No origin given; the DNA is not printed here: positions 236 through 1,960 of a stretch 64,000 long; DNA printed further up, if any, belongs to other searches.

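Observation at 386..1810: One of two recently duplicated GH1 beta-glucosidases has its catalytic nucleophile Glu replaced by Gly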

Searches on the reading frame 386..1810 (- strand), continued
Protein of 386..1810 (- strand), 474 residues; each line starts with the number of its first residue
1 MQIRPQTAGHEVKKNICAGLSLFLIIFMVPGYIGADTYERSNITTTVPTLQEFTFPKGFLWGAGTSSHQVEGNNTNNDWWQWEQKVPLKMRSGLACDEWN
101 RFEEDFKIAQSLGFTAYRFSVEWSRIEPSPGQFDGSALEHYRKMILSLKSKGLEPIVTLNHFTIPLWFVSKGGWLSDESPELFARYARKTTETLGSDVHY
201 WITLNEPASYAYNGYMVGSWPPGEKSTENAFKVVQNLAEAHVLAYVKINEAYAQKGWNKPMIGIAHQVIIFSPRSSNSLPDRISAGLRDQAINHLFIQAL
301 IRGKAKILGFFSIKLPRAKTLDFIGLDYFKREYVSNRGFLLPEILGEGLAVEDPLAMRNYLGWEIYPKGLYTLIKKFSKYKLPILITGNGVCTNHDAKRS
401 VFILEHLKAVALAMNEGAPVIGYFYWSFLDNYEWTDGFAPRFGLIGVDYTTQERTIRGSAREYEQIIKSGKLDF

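Call 29: find_homologous_proteins(query=P0165, max_evalue=1e-30)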
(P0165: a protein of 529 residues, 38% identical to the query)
Query P0165 (529 aa): 3642 proteins with E <= 1e-30 among 8000 candidates; the best 120 are listed.
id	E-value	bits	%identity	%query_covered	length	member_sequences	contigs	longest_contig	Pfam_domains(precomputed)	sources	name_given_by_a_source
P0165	0.0e+0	1226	100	100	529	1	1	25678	PF00232.25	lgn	-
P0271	1.0e-230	785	70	84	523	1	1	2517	PF00232.25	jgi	jgi:beta-glucosidase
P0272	8.5e-229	779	74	82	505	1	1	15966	PF00232.25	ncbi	-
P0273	6.0e-228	776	65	92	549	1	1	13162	PF00232.25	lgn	-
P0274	1.3e-227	775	66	92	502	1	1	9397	PF00232.25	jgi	jgi:beta-glucosidase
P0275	1.4e-224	765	67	94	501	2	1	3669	PF00232.25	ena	-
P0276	1.5e-221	755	65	92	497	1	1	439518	PF00232.25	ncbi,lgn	-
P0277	3.3e-214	731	64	92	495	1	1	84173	PF00232.25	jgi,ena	-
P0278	1.5e-213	729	73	82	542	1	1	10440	PF00232.25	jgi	jgi:beta-glucosidase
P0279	8.1e-126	439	46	79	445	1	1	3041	PF00232.25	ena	-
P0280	3.1e-123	431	45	79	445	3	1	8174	PF00232.25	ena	-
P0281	3.5e-123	431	44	81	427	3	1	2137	PF00232.25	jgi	jgi:beta-glucosidase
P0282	9.5e-123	429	44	79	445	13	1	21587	PF00232.25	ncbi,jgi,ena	-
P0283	9.6e-123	429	44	79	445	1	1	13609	PF00232.25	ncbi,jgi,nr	nr:family 1 glycosylhydrolase [Candidatus Sigynarchaeota archaeon]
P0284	6.4e-117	410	45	81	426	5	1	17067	PF00232.25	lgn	-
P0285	6.1e-116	407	43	81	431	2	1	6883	PF00232.25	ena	-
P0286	9.2e-116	406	44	81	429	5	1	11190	PF00232.25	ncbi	-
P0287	1.0e-114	403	45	81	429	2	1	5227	PF00232.25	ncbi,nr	ncbi:MAG TPA: glycoside hydrolase family 1 protein [Dehalococcoidia bacterium]|nr:glycoside hydrolas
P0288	1.6e-114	402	44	81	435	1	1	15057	PF00232.25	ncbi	-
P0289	4.8e-113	397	43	80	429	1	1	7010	PF00232.25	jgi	jgi:beta-glucosidase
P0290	2.1e-111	392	43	79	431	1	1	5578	PF00232.25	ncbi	-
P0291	3.4e-111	391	45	80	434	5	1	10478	PF00232.25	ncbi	-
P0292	1.9e-110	389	42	81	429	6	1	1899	PF00232.25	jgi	-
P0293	2.2e-110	388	43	81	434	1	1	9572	PF00232.25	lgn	-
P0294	2.2e-110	388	43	81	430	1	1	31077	PF00232.25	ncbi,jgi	jgi:beta-glucosidase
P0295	2.7e-110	388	42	81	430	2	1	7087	PF00232.25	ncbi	-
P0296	4.2e-110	387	43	81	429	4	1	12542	PF00232.25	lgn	-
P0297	6.3e-110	387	42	79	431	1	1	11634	PF00232.25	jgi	jgi:beta-glucosidase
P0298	6.6e-110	387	43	81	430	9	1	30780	PF00232.25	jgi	jgi:beta-glucosidase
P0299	9.1e-109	383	42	81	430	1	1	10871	PF00232.25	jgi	jgi:Beta-glucosidase/6-phospho-beta-glucosidase/beta-galactosidase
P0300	9.9e-109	383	42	81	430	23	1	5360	PF00232.25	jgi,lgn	jgi:Beta-glucosidase/6-phospho-beta-glucosidase/beta-galactosidase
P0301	1.1e-108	383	43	81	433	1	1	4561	PF00232.25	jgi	jgi:beta-glucosidase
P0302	2.6e-108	381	41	81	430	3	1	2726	PF00232.25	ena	-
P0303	2.9e-108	381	42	81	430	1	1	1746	PF00232.25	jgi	jgi:beta-glucosidase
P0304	3.3e-108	381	42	81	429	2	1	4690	PF00232.25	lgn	-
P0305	3.5e-108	381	43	80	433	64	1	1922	PF00232.25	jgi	-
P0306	1.6e-107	379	42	81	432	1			PF00232.25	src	-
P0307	4.9e-107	377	41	81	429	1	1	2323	PF00232.25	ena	-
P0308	8.0e-107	377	43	79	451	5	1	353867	PF00232.25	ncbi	-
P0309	8.3e-107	377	42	81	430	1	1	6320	PF00232.25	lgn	-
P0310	1.6e-106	376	42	81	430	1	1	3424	PF00232.25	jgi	jgi:beta-glucosidase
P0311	2.9e-106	375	43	78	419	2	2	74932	PF00232.25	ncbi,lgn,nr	ncbi:MAG: glycoside hydrolase family 1 protein [Firmicutes bacterium]|nr:glycoside hydrolase family 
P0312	3.7e-106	374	40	81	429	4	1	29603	PF00232.25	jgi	jgi:beta-glucosidase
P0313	5.3e-106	374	43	80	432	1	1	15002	PF00232.25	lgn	-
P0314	1.3e-105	373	40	81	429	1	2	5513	PF00232.25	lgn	-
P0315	2.5e-105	372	42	81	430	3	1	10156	PF00232.25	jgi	-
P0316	3.2e-105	371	42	81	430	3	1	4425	PF00232.25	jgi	-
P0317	7.2e-105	370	40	81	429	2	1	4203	PF00232.25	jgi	-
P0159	2.1e-104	369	41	81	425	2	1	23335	PF00150.25,PF00232.25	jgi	-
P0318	7.2e-104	367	42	79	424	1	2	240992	PF00232.25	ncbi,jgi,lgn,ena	-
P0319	1.7e-103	366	44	79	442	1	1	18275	PF00232.25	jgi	-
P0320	4.3e-103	364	42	79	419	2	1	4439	PF00232.25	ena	-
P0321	7.2e-103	364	43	80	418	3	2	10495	PF00232.25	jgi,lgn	jgi:beta-glucosidase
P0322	8.9e-103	363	40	81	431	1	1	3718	PF00232.25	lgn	-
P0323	1.4e-102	363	42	78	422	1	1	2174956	PF00232.25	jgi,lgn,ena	-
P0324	2.0e-102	362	42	80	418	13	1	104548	PF00232.25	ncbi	-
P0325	3.8e-102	361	41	80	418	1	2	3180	PF00232.25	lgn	-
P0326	4.2e-102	361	41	79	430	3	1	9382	PF00232.25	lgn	-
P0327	4.6e-102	361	40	81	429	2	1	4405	PF00232.25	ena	-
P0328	5.0e-102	361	41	81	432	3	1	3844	PF00232.25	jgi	jgi:beta-glucosidase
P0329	6.0e-102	360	41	80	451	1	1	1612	PF00232.25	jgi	jgi:beta-glucosidase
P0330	1.7e-101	359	41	82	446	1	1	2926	PF00232.25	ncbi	-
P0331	3.4e-101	358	41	80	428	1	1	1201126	PF00232.25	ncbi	-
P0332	3.7e-101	358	42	79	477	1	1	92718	PF00232.25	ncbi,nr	ncbi:MAG: glycoside hydrolase family 1 protein [Spirochaetales bacterium]|nr:glycoside hydrolase fam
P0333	5.9e-101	357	42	80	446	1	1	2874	PF00232.25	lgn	-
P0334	1.3e-100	356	44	81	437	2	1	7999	PF00232.25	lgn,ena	-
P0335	2.0e-100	355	43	80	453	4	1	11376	PF00232.25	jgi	jgi:beta-glucosidase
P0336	2.3e-100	355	40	80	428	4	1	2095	PF00232.25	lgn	-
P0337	3.4e-100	355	41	80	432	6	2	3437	PF00232.25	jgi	-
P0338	3.9e-100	354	41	82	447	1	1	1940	PF00232.25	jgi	jgi:beta-glucosidase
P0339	5.6e-100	354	42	80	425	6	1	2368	PF00232.25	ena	-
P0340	6.4e-100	354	43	80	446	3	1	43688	PF00232.25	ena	-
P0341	8.1e-100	353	43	81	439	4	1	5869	PF00150.25,PF00232.25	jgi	jgi:beta-glucosidase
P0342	8.9e-100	353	40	80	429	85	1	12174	PF00232.25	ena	-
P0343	1.1e-99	353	40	80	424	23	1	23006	PF00232.25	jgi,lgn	jgi:beta-glucosidase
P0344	2.2e-99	352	42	80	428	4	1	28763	PF00232.25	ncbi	-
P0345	3.0e-99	352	42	79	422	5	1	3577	PF00232.25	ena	-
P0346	3.8e-99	351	41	83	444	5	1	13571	PF00232.25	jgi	jgi:beta-glucosidase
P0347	4.3e-99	351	43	79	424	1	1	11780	PF00232.25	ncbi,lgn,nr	ncbi:MAG: glycoside hydrolase family 1 protein [Candidatus Omnitrophica bacterium]|nr:glycoside hydr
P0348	8.6e-99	350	43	81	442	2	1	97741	PF00232.25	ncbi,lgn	-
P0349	8.8e-99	350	41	80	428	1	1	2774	PF00232.25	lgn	-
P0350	1.5e-98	349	40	80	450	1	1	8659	PF00232.25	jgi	jgi:beta-glucosidase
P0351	1.7e-98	349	42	79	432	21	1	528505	PF00232.25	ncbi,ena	-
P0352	1.8e-98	349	42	80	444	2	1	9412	PF02449.22,PF00232.25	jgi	jgi:beta-glucosidase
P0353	2.6e-98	348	39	81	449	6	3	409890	PF00232.25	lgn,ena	-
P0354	2.8e-98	348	41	80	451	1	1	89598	PF00331.27,PF00232.25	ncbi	ncbi:MAG: glycoside hydrolase family 1 protein [Patescibacteria group bacterium]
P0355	3.2e-98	348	38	83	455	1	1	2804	PF00232.25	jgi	jgi:beta-glucosidase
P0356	3.2e-98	348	42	81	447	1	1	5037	PF02449.22,PF00232.25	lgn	-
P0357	4.2e-98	348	40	79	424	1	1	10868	PF00232.25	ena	-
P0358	6.0e-98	347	40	79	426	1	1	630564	PF00331.27,PF00232.25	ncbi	-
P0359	6.5e-98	347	42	80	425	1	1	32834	PF00232.25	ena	-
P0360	7.4e-98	347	41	81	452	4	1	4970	PF00331.27,PF00232.25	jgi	-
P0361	9.1e-98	347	39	80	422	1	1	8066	PF00232.25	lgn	-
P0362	9.8e-98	347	42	83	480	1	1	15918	PF00232.25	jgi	-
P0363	1.2e-97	346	41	80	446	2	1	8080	PF00232.25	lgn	-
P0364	1.3e-97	346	43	78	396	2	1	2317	PF00232.25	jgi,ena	-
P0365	1.6e-97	346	41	79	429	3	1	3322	PF00232.25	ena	-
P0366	2.0e-97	346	43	80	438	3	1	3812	PF00232.25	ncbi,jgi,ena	-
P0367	2.8e-97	345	42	79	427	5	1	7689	PF00232.25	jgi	jgi:beta-glucosidase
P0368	3.0e-97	345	41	80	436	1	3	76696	PF00232.25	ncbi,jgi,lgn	-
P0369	3.2e-97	345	39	86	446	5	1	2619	PF00232.25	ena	-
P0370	3.3e-97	345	42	80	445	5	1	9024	PF00232.25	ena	-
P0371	3.3e-97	345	42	81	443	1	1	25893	PF00232.25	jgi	-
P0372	4.0e-97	345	41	79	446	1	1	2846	PF00150.25,PF00232.25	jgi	-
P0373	4.4e-97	344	42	81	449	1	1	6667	PF00232.25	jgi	jgi:beta-glucosidase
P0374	6.2e-97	344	41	80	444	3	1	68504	PF00232.25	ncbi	-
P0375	7.1e-97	344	41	80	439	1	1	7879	PF00232.25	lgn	-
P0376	7.4e-97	344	41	81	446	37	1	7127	PF00232.25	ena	-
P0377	8.8e-97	343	40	81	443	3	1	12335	PF00232.25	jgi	jgi:beta-glucosidase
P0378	1.4e-96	343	42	80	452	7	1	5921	PF00232.25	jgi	jgi:beta-glucosidase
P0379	1.9e-96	342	40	79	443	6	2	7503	PF00232.25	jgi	jgi:beta-glucosidase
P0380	2.2e-96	342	41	79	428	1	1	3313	PF00232.25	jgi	jgi:beta-glucosidase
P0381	2.4e-96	342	39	81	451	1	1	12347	PF00331.27,PF00232.25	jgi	jgi:beta-glucosidase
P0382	2.6e-96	342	42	81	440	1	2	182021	PF00150.25,PF00232.25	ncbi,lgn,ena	-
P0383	2.9e-96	342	41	80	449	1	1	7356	PF02449.22,PF00232.25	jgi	jgi:beta-glucosidase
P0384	3.0e-96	342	42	80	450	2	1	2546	PF00232.25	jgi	jgi:beta-glucosidase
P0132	3.7e-96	341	42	78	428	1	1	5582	PF00150.25,PF00331.27,PF00232.25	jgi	jgi:beta-glucosidase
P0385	4.7e-96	341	41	80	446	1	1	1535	PF00331.27,PF00232.25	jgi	jgi:beta-glucosidase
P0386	6.8e-96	341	41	80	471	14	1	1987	PF00150.25,PF02449.22,PF00232.25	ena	-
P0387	8.6e-96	340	41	79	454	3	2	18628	PF00232.25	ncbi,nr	ncbi:glycoside hydrolase family 1 protein [Patescibacteria group bacterium]|nr:glycoside hydrolase f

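Call 30: find_homologous_proteins(query=P0148, max_evalue=1e-30)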
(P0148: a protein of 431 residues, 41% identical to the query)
Query P0148 (431 aa): 4657 proteins with E <= 1e-30 among 6846 candidates; the best 120 are listed.
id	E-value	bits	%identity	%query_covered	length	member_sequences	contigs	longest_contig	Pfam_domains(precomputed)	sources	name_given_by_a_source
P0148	0.0e+0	1016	100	100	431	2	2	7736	PF00232.25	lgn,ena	-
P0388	4.5e-281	950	94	100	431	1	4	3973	PF00232.25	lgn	-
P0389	1.1e-279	946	93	100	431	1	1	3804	PF00232.25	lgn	-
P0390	2.0e-212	724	70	100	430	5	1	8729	PF00150.25,PF00232.25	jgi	-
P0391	1.8e-200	685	67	97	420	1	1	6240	PF00150.25,PF00232.25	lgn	-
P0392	6.7e-199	679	68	97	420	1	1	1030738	PF00150.25,PF00232.25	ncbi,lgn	-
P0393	6.3e-197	673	66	97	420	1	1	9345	PF00150.25,PF00232.25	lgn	-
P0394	1.8e-196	671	66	100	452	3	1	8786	PF00150.25,PF00232.25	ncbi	-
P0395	1.1e-195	669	64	100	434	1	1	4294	PF00150.25,PF00232.25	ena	-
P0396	1.1e-182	626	60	99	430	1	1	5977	PF00232.25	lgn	-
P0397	6.2e-182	624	59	99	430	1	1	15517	PF00232.25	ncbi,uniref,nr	ncbi:hypothetical protein AKJ65_01880 [candidate division MSBL1 archaeon SCGC-AAA259E19]|uniref:Beta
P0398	9.7e-182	623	65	95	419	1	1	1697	PF00150.25,PF00232.25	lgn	-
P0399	2.1e-177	609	59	97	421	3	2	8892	PF00232.25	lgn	-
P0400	6.7e-170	584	58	100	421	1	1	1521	PF00232.25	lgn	-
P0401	3.7e-168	578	58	100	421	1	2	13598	PF00232.25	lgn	-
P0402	1.1e-166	573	57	98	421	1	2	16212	PF00232.25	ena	-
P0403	1.9e-134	467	52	86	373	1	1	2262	PF00232.25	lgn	-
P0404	2.9e-127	443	45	99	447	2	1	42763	PF00232.25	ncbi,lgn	ncbi:MAG: glycoside hydrolase family 1 protein [Haloarculaceae archaeon]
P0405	3.1e-106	374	42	97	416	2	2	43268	PF02449.22,PF00232.25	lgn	-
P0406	2.0e-105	371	42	99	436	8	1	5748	PF00232.25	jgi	-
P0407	2.2e-104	368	42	97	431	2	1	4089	PF00232.25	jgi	jgi:beta-glucosidase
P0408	3.0e-103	364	42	97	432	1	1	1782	PF00232.25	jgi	jgi:beta-glucosidase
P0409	3.8e-101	357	44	98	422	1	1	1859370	PF00150.25,PF00232.25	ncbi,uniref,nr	ncbi:beta-glucosidase [Palaeococcus pacificus DY20341]|uniref:Beta-glucosidase n=1 Tax=Palaeococcus 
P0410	5.2e-100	354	44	100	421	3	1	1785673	PF00232.25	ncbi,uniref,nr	ncbi:glycoside hydrolase family 1 protein [Thermococcus pacificus]|uniref:Beta-glucosidase n=1 Tax=T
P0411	1.4e-99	352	41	99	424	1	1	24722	PF00232.25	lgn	-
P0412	1.6e-99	352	40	99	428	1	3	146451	PF00232.25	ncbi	-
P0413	6.7e-99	350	40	99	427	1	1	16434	PF00232.25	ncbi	-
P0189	2.4e-98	348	41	98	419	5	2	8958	PF00331.27,PF00232.25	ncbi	-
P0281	5.4e-98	347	41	98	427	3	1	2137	PF00232.25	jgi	jgi:beta-glucosidase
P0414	5.5e-98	347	41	97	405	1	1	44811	PF00232.25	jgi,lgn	-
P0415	7.1e-98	346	40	99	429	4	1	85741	PF00232.25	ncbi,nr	ncbi:MAG: glycoside hydrolase family 1 protein [Candidatus Helarchaeota archaeon]|nr:glycoside hydro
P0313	2.1e-97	345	39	99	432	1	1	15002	PF00232.25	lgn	-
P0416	6.1e-97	343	41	99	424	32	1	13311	PF00150.25,PF00232.25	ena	-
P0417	9.4e-97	343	39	99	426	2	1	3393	PF00232.25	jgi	jgi:beta-glucosidase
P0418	1.5e-96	342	39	99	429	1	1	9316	PF00232.25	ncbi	-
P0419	2.0e-96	342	40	97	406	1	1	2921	PF00232.25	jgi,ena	-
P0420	2.4e-96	341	42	99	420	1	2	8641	PF00150.25,PF00232.25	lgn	-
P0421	2.7e-96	341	40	96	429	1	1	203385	PF00150.25,PF00232.25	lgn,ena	-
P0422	3.5e-96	341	41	99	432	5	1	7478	PF00232.25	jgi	-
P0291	5.8e-96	340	39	99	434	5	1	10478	PF00232.25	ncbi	-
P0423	6.9e-96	340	39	99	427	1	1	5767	PF00232.25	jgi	jgi:beta-glucosidase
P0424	1.0e-95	339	39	99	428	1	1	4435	PF00232.25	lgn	-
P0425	1.2e-95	339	41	99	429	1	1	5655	PF00150.25,PF02449.22,PF00232.25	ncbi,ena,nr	ncbi:MAG: glycoside hydrolase family 1 protein [Candidatus Helarchaeota archaeon]|nr:glycoside hydro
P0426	1.4e-95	339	44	100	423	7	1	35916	PF00232.25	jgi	-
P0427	1.7e-95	339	42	98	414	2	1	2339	PF00232.25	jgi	jgi:beta-glucosidase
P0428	1.7e-95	339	38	99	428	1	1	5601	PF00232.25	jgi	jgi:beta-glucosidase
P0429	2.6e-95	338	43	100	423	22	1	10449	PF00232.25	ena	-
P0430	2.7e-95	338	40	99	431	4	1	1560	PF00232.25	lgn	-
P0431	3.4e-95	338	40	99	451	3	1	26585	PF00150.25,PF00232.25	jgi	jgi:beta-glucosidase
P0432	4.5e-95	337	39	98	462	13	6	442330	PF02449.22,PF00232.25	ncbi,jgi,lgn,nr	ncbi:MAG: glycoside hydrolase family 1 protein [Blastocatellia bacterium]|nr:glycoside hydrolase fam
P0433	4.7e-95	337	39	99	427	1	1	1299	PF00232.25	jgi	jgi:beta-glucosidase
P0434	4.9e-95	337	39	97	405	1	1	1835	PF00232.25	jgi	-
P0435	5.0e-95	337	38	100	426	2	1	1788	PF00150.25,PF00232.25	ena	-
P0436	5.7e-95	337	39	98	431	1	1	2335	PF00150.25,PF00232.25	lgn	-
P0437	6.4e-95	337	40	97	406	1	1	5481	PF00232.25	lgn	-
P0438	7.9e-95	336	40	99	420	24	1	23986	PF00150.25,PF00232.25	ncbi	-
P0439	8.6e-95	336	40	98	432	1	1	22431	PF00232.25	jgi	jgi:beta-glucosidase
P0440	1.0e-94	336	42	98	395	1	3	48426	PF00232.25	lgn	-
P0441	1.1e-94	336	39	97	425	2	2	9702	PF00232.25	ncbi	ncbi:MAG: glycoside hydrolase family 1 protein [Candidatus Omnitrophota bacterium]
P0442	1.5e-94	336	40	98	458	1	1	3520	PF00150.25,PF00232.25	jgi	jgi:beta-glucosidase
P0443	1.6e-94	335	39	99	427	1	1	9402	PF00232.25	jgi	jgi:beta-glucosidase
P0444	1.8e-94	335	41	100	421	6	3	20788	PF00150.25,PF00232.25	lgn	-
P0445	3.3e-94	334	40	97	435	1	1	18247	PF00150.25,PF00232.25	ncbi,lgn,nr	ncbi:MAG: glycoside hydrolase family 1 protein [Candidatus Omnitrophica bacterium]|nr:glycoside hydr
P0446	3.5e-94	334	43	99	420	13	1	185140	PF00232.25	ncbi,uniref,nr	ncbi:glycoside hydrolase family 1 protein [Thermococcus alcaliphilus]|uniref:glycoside hydrolase fam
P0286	4.6e-94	334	39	100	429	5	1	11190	PF00232.25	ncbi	-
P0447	4.8e-94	334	41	99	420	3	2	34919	PF00150.25,PF00232.25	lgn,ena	-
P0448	6.3e-94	333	41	97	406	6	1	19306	PF00232.25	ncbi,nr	ncbi:MAG: glycoside hydrolase family 1 protein [Candidatus Omnitrophica bacterium]|nr:glycoside hydr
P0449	7.0e-94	333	39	99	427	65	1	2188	PF00232.25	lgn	-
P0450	7.2e-94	333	39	96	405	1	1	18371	PF00150.25,PF00232.25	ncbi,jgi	jgi:beta-glucosidase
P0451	1.1e-93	333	40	100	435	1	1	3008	PF00232.25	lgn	-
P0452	1.4e-93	332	42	97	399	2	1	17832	PF00232.25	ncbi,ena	-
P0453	1.4e-93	332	41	100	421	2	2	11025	PF00150.25,PF02449.22,PF00232.25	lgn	-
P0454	2.0e-93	332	39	98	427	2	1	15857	PF00232.25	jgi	jgi:beta-glucosidase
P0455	2.1e-93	332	38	98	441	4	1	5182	PF00232.25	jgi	jgi:beta-glucosidase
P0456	2.3e-93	332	44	100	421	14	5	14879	PF00232.25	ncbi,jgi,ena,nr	ncbi:glycoside hydrolase family 1 protein [Thermococci archaeon]|nr:MAG: glycoside hydrolase family 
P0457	2.6e-93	331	41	97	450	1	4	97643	PF00331.27,PF02449.22,PF00232.25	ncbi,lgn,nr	ncbi:glycoside hydrolase family 1 protein [Candidatus Daviesbacteria bacterium]|nr:glycoside hydrola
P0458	2.8e-93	331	41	97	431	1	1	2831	PF00232.25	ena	-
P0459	3.3e-93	331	41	97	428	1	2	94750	PF00232.25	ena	-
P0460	3.5e-93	331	43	100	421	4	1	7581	PF00232.25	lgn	-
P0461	3.5e-93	331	43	99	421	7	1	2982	PF00232.25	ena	-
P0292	4.6e-93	331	39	99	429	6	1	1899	PF00232.25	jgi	-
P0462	4.7e-93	331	40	97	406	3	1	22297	PF00232.25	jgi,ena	-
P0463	8.3e-93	330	41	99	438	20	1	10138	PF00232.25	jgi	jgi:beta-glucosidase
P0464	9.1e-93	330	40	97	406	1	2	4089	PF00232.25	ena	-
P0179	9.1e-93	330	39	100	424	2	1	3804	PF00232.25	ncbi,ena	-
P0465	1.3e-92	329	40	97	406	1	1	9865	PF00232.25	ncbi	-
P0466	1.3e-92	329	41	96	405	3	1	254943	PF00232.25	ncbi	-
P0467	1.6e-92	329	41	97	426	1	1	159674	PF00232.25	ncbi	ncbi:MAG: glycoside hydrolase family 1 protein [Candidatus Omnitrophota bacterium]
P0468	1.7e-92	329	40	97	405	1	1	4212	PF00232.25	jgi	-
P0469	1.7e-92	329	39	98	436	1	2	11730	PF00232.25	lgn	-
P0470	2.2e-92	328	41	98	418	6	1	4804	PF00232.25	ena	-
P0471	2.4e-92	328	40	97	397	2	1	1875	PF00232.25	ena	-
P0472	2.4e-92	328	39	99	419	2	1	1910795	PF00150.25,PF00232.25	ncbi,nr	ncbi:family 1 glycosylhydrolase [Desulfurococcaceae archaeon MEX13E-LK6-19]|nr:family 1 glycosylhydr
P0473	2.9e-92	328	41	99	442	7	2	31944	PF00150.25,PF00232.25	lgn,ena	-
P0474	3.1e-92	328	39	97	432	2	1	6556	PF00232.25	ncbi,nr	ncbi:MAG: glycoside hydrolase family 1 protein [Candidatus Freyarchaeota archaeon]|nr:glycoside hydr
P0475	3.4e-92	328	40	98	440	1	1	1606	PF00232.25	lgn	-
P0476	4.3e-92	327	41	98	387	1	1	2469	PF02449.22,PF00232.25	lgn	-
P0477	4.9e-92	327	37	99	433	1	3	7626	PF00232.25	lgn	-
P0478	6.2e-92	327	40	97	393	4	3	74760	PF00232.25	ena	-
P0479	7.2e-92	327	42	97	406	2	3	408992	PF00232.25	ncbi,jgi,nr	ncbi:MAG: glycoside hydrolase family 1 protein [Candidatus Omnitrophota bacterium]|jgi:beta-glucosid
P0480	8.5e-92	326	39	97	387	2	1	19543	PF00150.25,PF02449.22,PF00232.25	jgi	-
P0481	9.9e-92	326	37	97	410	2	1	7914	PF00232.25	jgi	-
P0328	1.1e-91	326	39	99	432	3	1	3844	PF00232.25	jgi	jgi:beta-glucosidase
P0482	1.2e-91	326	41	99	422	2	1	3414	PF00150.25,PF00232.25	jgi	jgi:beta-glucosidase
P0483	1.3e-91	326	38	99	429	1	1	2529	PF00232.25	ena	-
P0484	1.7e-91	325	38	99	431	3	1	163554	PF00232.25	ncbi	-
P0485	1.7e-91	325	41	96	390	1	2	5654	PF00232.25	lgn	-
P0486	1.9e-91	325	40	97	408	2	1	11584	PF00232.25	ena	-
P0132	2.3e-91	325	38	97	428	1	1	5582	PF00150.25,PF00331.27,PF00232.25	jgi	jgi:beta-glucosidase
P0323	2.5e-91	325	38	97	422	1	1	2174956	PF00232.25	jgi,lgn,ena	-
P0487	2.8e-91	325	39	99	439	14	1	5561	PF00150.25,PF00232.25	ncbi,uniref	ncbi:MAG: glycoside hydrolase family 1 protein [Candidatus Jordarchaeum sp.]|uniref:glycoside hydrol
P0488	2.9e-91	325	40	97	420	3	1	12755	PF00232.25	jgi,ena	-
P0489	3.9e-91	324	42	94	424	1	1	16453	PF00232.25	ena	-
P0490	4.5e-91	324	39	97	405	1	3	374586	PF00232.25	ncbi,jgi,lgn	jgi:beta-glucosidase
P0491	4.7e-91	324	41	97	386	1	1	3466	PF00331.27,PF00232.25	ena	-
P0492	4.9e-91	324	40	98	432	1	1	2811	PF00331.27,PF02449.22,PF00232.25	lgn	-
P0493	4.9e-91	324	39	98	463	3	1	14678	PF02449.22,PF00232.25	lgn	-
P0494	5.8e-91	324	38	97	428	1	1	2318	PF02449.22,PF00232.25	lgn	-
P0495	6.0e-91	324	38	99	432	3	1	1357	PF00232.25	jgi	jgi:beta-glucosidase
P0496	7.1e-91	323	39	97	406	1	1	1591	PF00232.25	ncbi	-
